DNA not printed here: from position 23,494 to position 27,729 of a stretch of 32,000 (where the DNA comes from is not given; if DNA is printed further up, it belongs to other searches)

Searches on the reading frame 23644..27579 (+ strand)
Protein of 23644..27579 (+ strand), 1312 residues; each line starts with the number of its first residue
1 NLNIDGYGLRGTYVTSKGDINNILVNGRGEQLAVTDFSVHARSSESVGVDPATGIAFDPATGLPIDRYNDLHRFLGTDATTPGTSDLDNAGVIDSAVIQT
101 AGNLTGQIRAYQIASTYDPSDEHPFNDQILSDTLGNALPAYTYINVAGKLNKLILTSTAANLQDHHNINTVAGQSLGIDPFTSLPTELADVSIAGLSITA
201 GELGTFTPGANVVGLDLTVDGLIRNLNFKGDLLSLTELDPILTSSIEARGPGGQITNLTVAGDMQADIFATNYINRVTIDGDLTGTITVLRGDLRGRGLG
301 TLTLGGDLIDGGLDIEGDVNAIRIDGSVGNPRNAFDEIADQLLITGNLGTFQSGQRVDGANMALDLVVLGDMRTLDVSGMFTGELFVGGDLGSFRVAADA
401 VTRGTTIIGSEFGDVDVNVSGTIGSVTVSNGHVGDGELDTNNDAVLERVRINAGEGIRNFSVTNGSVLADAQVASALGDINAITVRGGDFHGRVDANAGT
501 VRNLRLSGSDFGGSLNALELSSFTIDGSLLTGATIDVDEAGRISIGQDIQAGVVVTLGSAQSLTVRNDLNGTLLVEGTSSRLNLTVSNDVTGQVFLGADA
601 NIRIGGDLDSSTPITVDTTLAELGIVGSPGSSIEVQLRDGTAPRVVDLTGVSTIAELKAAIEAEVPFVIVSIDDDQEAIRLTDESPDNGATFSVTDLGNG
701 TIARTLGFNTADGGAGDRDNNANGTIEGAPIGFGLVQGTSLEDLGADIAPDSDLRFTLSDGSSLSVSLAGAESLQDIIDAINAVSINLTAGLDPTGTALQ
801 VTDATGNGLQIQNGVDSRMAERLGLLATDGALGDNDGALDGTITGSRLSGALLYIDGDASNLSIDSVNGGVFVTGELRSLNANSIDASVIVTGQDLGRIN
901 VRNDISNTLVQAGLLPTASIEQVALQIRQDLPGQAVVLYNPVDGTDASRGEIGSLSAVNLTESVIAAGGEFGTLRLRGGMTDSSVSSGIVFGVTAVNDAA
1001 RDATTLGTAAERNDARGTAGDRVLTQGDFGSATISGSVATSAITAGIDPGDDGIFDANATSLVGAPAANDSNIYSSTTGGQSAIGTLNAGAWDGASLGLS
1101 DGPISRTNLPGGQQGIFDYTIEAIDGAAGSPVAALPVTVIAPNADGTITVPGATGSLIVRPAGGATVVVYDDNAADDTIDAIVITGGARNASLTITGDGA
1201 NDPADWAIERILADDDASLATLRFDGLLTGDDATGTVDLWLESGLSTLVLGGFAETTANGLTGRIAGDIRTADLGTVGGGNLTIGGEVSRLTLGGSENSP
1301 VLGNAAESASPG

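Call 5: search_protein_families(library=pfam, proteins=[window:23644-27579:+], max_evalue=1)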
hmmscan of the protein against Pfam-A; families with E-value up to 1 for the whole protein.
window:23644-27579:+ (1312 aa): 1 family
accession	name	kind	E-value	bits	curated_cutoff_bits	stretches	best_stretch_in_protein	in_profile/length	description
PF07196.18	Flagellin_IN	-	0.77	10.4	22.7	1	754-785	2-34/55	Flagellin hook IN motif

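Call 6: search_protein_families(library=ncbifam, proteins=[window:23644-27579:+], max_evalue=1)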
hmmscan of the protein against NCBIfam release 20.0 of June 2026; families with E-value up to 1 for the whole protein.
window:23644-27579:+ (1312 aa): 2 families
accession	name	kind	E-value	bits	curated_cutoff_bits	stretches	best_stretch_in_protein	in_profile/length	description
NF041766.1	choice_anch_U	domain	4.4e-05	24.2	32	2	704-732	62-89/92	choice-of-anchor U domain-containing protein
NF005187.0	PRK06663.1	equivalog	0.0033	16.2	337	1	765-853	228-316/419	flagellar hook-associated protein 3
